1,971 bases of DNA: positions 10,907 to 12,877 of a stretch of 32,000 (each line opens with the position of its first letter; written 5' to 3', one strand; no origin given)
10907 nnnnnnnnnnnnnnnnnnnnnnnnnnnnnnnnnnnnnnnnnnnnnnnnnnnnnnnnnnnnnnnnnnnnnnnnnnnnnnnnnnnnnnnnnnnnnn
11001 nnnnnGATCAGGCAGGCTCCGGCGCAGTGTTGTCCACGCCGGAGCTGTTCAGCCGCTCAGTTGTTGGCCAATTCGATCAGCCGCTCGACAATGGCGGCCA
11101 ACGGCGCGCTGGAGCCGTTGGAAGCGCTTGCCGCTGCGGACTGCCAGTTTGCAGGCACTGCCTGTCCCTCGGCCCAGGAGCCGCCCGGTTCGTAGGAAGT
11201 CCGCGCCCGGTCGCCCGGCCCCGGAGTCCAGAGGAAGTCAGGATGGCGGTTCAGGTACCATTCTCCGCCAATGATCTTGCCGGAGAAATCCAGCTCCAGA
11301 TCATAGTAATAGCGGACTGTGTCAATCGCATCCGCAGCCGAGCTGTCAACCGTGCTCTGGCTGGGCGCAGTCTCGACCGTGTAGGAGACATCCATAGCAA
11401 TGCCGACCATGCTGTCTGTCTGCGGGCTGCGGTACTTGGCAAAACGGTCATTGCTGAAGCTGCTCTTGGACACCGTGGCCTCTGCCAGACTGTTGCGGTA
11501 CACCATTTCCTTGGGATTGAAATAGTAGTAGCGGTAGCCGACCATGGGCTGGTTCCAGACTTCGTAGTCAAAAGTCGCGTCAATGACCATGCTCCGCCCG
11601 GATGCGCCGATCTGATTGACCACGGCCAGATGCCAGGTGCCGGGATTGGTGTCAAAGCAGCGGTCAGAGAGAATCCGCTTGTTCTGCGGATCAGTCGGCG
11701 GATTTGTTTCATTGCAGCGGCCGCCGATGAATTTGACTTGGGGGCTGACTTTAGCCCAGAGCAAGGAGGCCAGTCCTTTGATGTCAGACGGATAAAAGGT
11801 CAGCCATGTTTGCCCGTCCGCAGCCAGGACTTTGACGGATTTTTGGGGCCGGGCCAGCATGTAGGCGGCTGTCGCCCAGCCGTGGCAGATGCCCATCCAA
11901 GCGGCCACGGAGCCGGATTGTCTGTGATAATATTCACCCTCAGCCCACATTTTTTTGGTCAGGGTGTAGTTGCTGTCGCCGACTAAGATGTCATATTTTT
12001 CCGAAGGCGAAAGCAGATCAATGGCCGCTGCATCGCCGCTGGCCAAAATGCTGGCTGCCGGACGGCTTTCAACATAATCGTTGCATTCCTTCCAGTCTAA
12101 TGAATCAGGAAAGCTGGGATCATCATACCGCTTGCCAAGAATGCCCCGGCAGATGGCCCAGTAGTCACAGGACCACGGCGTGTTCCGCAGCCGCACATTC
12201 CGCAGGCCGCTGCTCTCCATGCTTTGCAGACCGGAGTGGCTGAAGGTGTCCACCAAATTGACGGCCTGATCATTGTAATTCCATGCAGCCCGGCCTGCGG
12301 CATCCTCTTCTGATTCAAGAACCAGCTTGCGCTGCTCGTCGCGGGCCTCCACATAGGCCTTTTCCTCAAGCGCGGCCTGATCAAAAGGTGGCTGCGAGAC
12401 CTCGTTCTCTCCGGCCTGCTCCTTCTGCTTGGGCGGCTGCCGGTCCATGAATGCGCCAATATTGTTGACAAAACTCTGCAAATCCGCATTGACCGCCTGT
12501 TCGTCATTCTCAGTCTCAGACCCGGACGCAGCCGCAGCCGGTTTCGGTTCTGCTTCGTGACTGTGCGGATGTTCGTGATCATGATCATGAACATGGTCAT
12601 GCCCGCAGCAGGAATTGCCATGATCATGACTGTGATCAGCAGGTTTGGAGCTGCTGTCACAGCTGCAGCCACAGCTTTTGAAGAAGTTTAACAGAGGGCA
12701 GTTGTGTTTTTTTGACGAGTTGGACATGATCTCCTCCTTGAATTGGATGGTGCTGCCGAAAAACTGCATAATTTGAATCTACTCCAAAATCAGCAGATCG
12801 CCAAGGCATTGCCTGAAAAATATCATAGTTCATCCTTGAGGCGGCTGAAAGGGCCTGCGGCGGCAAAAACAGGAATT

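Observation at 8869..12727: Candidate undescribed three-gene module: transglutaminase + caspase-like peptidase + shared-domain partner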

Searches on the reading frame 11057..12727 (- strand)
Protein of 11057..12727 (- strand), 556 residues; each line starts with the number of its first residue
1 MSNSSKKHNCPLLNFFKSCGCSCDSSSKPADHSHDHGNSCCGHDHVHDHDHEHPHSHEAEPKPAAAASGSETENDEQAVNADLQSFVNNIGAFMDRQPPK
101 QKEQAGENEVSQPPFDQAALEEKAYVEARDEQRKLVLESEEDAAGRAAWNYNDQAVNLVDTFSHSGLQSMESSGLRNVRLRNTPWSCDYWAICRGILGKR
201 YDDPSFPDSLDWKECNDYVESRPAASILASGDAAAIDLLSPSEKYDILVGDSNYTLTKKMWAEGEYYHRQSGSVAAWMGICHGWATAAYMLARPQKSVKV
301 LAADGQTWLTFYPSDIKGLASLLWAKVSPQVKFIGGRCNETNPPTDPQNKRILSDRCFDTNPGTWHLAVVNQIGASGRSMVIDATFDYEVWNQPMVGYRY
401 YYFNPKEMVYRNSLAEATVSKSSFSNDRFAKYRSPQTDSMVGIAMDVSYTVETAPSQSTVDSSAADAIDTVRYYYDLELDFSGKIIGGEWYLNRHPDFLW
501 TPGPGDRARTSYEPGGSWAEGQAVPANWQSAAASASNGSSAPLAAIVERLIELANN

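Call 3: search_protein_families(library=pfam, proteins=[window:11057-12727:-], max_evalue=0.1)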
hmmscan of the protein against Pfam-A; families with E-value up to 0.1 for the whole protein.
window:11057-12727:- (556 aa): 1 family
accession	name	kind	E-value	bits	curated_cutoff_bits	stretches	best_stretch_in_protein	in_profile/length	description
PF16683.11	TGase_elicitor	-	5e-35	121.4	25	1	180-515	26-345/361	Transglutaminase elicitor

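Call 4: search_protein_families(library=ncbifam, proteins=[window:11057-12727:-], max_evalue=0.1)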
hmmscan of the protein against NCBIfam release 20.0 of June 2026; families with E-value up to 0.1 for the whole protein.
window:11057-12727:- (556 aa): 0 families

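Call 5: search_protein_families(library=padloc, proteins=[window:11057-12727:-], max_evalue=0.1)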
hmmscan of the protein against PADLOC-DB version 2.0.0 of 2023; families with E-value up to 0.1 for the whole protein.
window:11057-12727:- (556 aa): 0 families

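Call 17: search_solved_structures(query=window:11057-12727:-, max_evalue=1, show_alignments=1)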
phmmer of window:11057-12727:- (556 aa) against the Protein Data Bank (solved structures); distinct sequences matched with E-value up to 1: 1.
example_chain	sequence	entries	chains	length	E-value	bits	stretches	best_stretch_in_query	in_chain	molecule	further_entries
3tw5_A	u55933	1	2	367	4.2e-28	101.7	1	273-521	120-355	Transglutaminase elicitor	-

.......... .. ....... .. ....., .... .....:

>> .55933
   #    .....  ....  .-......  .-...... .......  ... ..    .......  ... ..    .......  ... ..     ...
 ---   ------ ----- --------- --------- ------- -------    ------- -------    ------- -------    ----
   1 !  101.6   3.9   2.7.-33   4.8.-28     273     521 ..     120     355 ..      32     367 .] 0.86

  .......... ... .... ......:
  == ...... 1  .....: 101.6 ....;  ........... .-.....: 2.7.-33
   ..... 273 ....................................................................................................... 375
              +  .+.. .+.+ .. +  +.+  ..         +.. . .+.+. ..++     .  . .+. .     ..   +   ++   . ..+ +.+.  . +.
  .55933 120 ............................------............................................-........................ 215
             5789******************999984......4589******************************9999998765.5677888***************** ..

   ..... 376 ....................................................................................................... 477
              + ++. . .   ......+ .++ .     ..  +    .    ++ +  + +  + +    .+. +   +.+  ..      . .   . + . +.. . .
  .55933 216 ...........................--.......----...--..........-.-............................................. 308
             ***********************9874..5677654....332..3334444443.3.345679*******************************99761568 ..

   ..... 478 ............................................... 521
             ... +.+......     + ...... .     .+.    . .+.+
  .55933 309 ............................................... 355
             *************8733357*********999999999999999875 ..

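Call 52: find_homologous_proteins(query=window:11057-12727:-)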
Query window:11057-12727:- (556 aa): 2381 proteins with E <= 0.001 among 8000 candidates; the best 120 are listed.
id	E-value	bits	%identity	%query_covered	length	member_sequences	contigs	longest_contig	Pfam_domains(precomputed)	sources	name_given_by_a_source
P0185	0.0e+0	1157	88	100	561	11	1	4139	PF16683.12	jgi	jgi:hypothetical protein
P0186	0.0e+0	1115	84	100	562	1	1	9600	PF16683.12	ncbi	-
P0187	5.0e-295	998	76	100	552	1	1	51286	PF16683.12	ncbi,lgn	-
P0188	5.3e-277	938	73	100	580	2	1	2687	PF16683.12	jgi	jgi:hypothetical protein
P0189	2.3e-212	725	57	99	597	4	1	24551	PF16683.12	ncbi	-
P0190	2.4e-212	725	58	100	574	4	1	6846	PF16683.12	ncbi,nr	ncbi:hypothetical protein VU05_00835 [Desulfobulbus sp. F1]|nr:hypothetical protein [Desulfobulbus s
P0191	8.0e-208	710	56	100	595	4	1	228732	PF16683.12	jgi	jgi:hypothetical protein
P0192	5.7e-202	691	57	100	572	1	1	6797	PF16683.12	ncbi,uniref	ncbi:hypothetical protein [Candidatus Electronema sp. TJ]|uniref:hypothetical protein n=1 Tax=Candid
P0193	3.4e-201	688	55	100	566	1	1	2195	PF16683.12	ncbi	-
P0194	4.1e-198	678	56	100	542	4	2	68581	PF16683.12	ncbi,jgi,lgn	jgi:hypothetical protein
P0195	2.2e-195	669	61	87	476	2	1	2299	PF16683.12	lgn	-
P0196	2.6e-194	665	61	87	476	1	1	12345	PF16683.12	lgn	-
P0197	3.2e-194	665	55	99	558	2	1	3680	PF16683.12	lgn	-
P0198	4.8e-194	664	55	100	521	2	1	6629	PF16683.12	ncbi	-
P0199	1.5e-193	663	56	100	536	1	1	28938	PF16683.12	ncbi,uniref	ncbi:hypothetical protein [Candidatus Electronema sp. PJ]|uniref:hypothetical protein n=1 Tax=Candid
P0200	3.4e-193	662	55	100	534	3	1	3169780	PF16683.12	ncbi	ncbi:MAG: hypothetical protein ACTFAK_07520 [Candidatus Electronema sp. VV]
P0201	1.3e-191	656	61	87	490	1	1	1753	PF16683.12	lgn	-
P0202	5.6e-190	651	54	100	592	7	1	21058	PF16683.12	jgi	jgi:hypothetical protein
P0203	1.6e-189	650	53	99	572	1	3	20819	PF16683.12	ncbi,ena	-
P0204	6.0e-189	648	61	86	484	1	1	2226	PF16683.12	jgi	jgi:hypothetical protein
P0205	8.7e-189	647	54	100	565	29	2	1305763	PF16683.12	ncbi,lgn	ncbi:Transglutaminase elicitor [Candidatus Electrothrix aarhusensis]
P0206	3.5e-188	645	61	86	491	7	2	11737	PF16683.12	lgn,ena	-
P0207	1.6e-186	640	52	100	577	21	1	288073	PF16683.12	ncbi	ncbi:Transglutaminase elicitor [Candidatus Electrothrix gigas]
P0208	2.0e-186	639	54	100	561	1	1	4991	PF16683.12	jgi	jgi:hypothetical protein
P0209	6.4e-186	638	60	86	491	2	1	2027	PF16683.12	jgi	jgi:hypothetical protein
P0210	1.9e-185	636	53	100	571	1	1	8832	PF16683.12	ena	-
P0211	2.0e-185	636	53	100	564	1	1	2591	PF16683.12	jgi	jgi:hypothetical protein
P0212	2.9e-185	636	60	86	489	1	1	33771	PF16683.12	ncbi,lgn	-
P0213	1.9e-184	633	53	100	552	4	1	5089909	PF16683.12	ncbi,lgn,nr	ncbi:MAG: hypothetical protein SD837_22425 [Candidatus Electrothrix scaldis]|nr:MAG: hypothetical pr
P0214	3.4e-184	632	54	100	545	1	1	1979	PF16683.12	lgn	-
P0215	1.2e-183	630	53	100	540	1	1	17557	PF16683.12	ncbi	-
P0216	6.8e-183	628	52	100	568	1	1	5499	PF16683.12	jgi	jgi:hypothetical protein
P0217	6.0e-182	625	59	87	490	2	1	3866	PF16683.12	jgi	jgi:hypothetical protein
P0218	9.3e-182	624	53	100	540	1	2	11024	PF16683.12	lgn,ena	-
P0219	1.5e-181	623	53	100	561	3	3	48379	PF16683.12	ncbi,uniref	ncbi:hypothetical protein [Candidatus Electrothrix sp.]|uniref:hypothetical protein n=1 Tax=Candidat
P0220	1.6e-181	623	59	86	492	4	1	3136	PF16683.12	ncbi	-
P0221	8.6e-181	621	57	87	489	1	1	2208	PF16683.12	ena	-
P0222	1.0e-180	620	59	86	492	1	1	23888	PF16683.12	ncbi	-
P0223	1.2e-180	620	54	90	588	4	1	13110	PF16683.12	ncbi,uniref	uniref:hypothetical protein n=1 Tax=Candidatus Electronema sp. TaxID=2698783 RepID=UPI0040573C22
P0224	1.7e-180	620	57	87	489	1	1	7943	PF16683.12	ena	-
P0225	2.2e-180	619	53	100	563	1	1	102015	PF16683.12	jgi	jgi:hypothetical protein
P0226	3.2e-180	619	61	82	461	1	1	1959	PF16683.12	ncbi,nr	ncbi:MAG: hypothetical protein D3923_11310, partial [Candidatus Electrothrix sp. AR3]|nr:hypothetica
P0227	4.2e-180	618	51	100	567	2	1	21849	PF16683.12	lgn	-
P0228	9.6e-180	617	57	86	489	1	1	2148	PF16683.12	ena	-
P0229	1.1e-179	617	52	100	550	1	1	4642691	PF16683.12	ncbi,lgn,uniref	ncbi:MAG: hypothetical protein WGN25_00100 [Candidatus Electrothrix sp. GW3-4]|uniref:hypothetical p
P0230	1.5e-179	617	57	87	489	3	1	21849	PF16683.12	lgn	-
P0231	1.9e-179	616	52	100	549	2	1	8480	PF16683.12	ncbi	-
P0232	5.7e-179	615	58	86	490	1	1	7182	PF16683.12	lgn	-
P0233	6.0e-179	615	57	87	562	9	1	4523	PF16683.12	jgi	-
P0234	2.2e-178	613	59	86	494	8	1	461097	PF16683.12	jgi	jgi:hypothetical protein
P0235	1.5e-177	610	57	87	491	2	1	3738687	PF16683.12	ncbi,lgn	ncbi:MAG: hypothetical protein ACL93V_11840 [Candidatus Electrothrix sp. YB6]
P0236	1.8e-177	610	57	87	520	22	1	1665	PF16683.12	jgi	jgi:hypothetical protein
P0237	2.0e-177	610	55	91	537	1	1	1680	PF16683.12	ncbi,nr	ncbi:MAG: hypothetical protein D3908_09540 [Candidatus Electrothrix sp. AUS4]|nr:hypothetical protei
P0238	2.7e-177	609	56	87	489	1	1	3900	PF16683.12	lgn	-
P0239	2.7e-177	609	58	86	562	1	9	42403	PF16683.12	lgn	-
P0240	5.1e-177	608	57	86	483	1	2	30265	PF16683.12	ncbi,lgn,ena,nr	ncbi:MAG: hypothetical protein QNJ33_13985 [Crocosphaera sp.]|nr:hypothetical protein [Crocosphaera 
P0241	5.3e-177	608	57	89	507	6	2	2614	PF16683.12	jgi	jgi:hypothetical protein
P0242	9.8e-177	607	56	87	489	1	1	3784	PF16683.12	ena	-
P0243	1.1e-176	607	58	86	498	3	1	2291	PF16683.12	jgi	jgi:hypothetical protein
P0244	1.1e-176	607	56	87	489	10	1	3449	PF16683.12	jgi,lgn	jgi:hypothetical protein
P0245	1.3e-176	607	58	86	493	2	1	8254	PF16683.12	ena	-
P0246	1.7e-176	607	56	86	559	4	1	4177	PF16683.12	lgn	-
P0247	2.2e-176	606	58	86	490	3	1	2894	PF16683.12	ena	-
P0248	6.7e-176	605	58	86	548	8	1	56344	PF16683.12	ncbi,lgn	-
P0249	9.4e-176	604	56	87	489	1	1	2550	PF16683.12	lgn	-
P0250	1.8e-175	603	56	87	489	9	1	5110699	PF16683.12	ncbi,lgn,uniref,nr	ncbi:MAG: hypothetical protein Q3M24_03780 [Candidatus Electrothrix aestuarii]|uniref:Transglutamina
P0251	2.8e-175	603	57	86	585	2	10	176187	PF16683.12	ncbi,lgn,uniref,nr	ncbi:hypothetical protein VSS37_17960 [Candidatus Thiothrix sp. Deng01]|uniref:Transglutaminase elic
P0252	3.3e-175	602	57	87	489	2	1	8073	PF16683.12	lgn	-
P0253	3.3e-175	602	59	83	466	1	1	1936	PF16683.12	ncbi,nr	ncbi:MAG: hypothetical protein D3924_16345 [Candidatus Electrothrix sp. AR4]|nr:hypothetical protein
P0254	3.8e-175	602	57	87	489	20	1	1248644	PF16683.12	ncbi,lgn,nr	ncbi:MAG: hypothetical protein Q3M30_14885 [Candidatus Electrothrix sp. Rat3]|nr:hypothetical protei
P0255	3.9e-175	602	56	87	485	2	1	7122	PF16683.12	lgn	-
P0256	6.3e-175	601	55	87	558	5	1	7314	PF16683.12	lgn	-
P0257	9.9e-175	601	58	86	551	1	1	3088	PF16683.12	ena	-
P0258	9.9e-175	601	57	86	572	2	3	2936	PF16683.12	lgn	-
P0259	1.0e-174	601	58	86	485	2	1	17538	PF16683.12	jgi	jgi:hypothetical protein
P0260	1.1e-174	601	58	86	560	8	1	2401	PF16683.12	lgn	-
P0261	1.3e-174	600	57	86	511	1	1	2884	PF16683.12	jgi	jgi:hypothetical protein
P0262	2.8e-174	599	56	87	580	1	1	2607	PF16683.12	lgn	-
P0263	9.4e-174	598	56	87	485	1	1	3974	PF16683.12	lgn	-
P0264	1.2e-173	597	56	86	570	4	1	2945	PF16683.12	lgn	-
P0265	1.5e-173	597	56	87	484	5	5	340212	PF16683.12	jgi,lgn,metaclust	metaclust:\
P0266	2.4e-173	596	56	86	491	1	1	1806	PF16683.12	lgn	-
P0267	5.3e-173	595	57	87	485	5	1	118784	PF16683.12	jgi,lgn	jgi:hypothetical protein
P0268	1.3e-172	594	55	87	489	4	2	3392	PF16683.12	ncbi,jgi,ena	-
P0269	1.6e-172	593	55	87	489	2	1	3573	PF16683.12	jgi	jgi:hypothetical protein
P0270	8.0e-172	591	57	87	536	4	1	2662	PF16683.12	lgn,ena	-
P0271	1.3e-171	590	56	87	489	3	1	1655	PF16683.12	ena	-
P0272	1.5e-171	590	55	86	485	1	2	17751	PF16683.12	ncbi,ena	-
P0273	3.6e-171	589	56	86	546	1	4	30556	PF16683.12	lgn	-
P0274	5.7e-171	588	55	87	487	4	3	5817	PF16683.12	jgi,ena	jgi:hypothetical protein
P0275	1.5e-170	587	56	86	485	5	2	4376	PF16683.12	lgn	-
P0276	2.8e-170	586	54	87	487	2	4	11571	PF16683.12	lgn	-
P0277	2.8e-170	586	56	86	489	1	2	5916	PF16683.12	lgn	-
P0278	3.7e-170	586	55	87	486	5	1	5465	PF16683.12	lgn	-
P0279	1.0e-169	584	56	86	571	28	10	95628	PF16683.12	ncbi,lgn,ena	-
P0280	1.1e-169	584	55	87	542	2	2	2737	PF16683.12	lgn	-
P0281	3.1e-169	583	55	87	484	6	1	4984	PF16683.12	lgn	-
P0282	3.5e-169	582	55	87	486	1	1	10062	PF16683.12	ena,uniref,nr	uniref:Periplasmic beta-glucosidase (EC) n=1 Tax=uncultured Thiotrichaceae bacterium TaxID=298394 Re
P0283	1.1e-168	581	55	86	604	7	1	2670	PF16683.12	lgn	-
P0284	3.1e-168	579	56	86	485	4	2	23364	PF16683.12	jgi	-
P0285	7.5e-168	578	54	86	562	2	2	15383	PF16683.12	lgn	-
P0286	1.9e-167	577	55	86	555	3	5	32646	PF16683.12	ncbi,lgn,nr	ncbi:MAG: hypothetical protein JG718_15080 [Candidatus Thiothrix moscowensis]|nr:hypothetical protei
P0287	2.9e-167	576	55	87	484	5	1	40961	PF16683.12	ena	-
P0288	2.0e-166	573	55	87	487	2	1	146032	PF16683.12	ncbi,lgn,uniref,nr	ncbi:hypothetical protein [Thiocystis violacea]|uniref:hypothetical protein n=1 Tax=Thiocystis viola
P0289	4.8e-166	572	56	87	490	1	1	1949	PF16683.12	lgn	-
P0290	2.8e-165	570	55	86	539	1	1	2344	PF16683.12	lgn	-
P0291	3.3e-165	569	55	86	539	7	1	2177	PF16683.12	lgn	-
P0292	8.1e-165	568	55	87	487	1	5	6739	PF16683.12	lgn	-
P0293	2.2e-164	567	55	86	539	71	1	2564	PF16683.12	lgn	-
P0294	3.1e-164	566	54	86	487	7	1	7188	PF16683.12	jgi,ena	-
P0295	4.6e-164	566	54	87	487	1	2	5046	PF16683.12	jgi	jgi:hypothetical protein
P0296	5.0e-164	565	55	86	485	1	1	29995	PF16683.12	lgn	-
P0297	6.7e-164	565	53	86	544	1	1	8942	PF16683.12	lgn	-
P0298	1.4e-163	564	53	88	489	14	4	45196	PF16683.12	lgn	-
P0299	2.3e-163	563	55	86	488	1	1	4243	PF16683.12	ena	-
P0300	3.8e-163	563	53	86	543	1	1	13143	PF16683.12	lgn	-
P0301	5.2e-163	562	52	88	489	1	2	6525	PF16683.12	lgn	-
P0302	5.5e-163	562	53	87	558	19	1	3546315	PF16683.12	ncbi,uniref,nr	ncbi:hypothetical protein [Candidatus Thiothrix anitrata]|uniref:Uncharacterized protein n=1 Tax=Can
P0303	6.4e-163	562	53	86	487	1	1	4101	PF16683.12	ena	-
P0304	6.9e-163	562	54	86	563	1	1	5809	PF16683.12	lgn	-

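Call 53: find_encoding_contigs(protein=P0251, flank=6000, max_places=1)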
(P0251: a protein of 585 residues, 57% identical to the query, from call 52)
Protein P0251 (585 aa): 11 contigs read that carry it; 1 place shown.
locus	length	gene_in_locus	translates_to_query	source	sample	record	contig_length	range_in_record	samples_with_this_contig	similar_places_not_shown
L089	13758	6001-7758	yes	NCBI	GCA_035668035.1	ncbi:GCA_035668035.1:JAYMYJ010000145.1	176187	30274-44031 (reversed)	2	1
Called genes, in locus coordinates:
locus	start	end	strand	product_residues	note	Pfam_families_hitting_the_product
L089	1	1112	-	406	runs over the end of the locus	PF00579:tRNA-synt_1b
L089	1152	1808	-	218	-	PF02163:Peptidase_M50 (weak)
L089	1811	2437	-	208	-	PF01300:Sua5_yciO_yrdC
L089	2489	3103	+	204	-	PF04279:IspA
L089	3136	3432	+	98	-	PF03795:YCII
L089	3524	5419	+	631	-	PF02518:HATPase_c, PF00204:DNA_gyraseB, PF01751:Toprim, PF00986:DNA_gyraseB_C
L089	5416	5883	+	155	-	PF08670:MEKHLA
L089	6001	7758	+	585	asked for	PF16683:TGase_elicitor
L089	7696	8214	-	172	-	PF00383:dCMP_cyt_deam_1, PF14437:MafB19-deam, PF14439:Bd3614-deam (weak)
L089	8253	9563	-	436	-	PF01171:ATP_bind_3, PF09179:TilS, PF11734:TilS_C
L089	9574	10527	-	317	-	PF03255:ACCA, PF01039:Carboxyl_trans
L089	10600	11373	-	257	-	PF00970:FAD_binding_6 (weak), PF00175:NAD_binding_1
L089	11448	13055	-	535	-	PF28550:DUF8436, PF01134:GIDA (faint), PF03486:HI0933_like (faint), PF01266:DAO (weak), PF21688:FAD-depend_C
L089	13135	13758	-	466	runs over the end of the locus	PF10092:DUF2330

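Call 54: find_encoding_contigs(protein=P0288, flank=6000, max_places=1)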
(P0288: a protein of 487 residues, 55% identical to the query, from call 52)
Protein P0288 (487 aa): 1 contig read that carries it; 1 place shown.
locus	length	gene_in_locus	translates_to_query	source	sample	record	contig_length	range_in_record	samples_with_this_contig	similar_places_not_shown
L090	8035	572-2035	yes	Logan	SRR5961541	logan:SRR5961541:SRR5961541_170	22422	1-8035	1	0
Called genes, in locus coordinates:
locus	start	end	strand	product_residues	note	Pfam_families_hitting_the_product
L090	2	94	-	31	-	?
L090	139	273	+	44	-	PF07152:YaeQ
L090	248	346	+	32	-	-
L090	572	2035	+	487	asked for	PF16683:TGase_elicitor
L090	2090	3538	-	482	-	-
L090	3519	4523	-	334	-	PF00656:Peptidase_C14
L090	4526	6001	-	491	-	-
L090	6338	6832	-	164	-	PF03729:DUF308 (weak)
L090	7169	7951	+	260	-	PF00891:Methyltransf_2 (weak), PF01209:Ubie_methyltran (weak), PF13489:Methyltransf_23, PF02353:CMAS (weak), PF13649:Methyltransf_25, PF13847:Methyltransf_31, PF08241:Methyltransf_11, PF08242:Methyltransf_12, +1 more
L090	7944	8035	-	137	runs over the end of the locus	-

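Call 55: find_encoding_contigs(protein=P0265, flank=6000, max_places=1)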
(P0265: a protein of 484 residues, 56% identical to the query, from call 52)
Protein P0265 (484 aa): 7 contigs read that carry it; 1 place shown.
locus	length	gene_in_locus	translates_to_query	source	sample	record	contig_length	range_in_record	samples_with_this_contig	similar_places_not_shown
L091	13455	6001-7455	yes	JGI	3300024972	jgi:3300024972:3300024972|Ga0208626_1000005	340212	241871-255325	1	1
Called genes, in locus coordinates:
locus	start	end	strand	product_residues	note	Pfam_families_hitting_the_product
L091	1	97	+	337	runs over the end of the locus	PF14491:DUF4435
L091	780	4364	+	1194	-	PF00082:Peptidase_S8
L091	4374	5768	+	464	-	-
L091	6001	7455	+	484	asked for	PF16683:TGase_elicitor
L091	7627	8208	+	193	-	PF19574:LolA_3, PF03548:LolA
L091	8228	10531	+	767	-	PF03176:MMPL (faint)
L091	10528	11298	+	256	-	PF01522:Polysacc_deac_1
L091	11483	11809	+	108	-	-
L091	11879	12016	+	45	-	-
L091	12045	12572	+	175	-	PF07681:DoxX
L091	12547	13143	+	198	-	PF04542:Sigma70_r2, PF08281:Sigma70_r4_2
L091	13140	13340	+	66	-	PF13490:zf-HC2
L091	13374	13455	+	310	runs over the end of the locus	PF00174:Oxidored_molyb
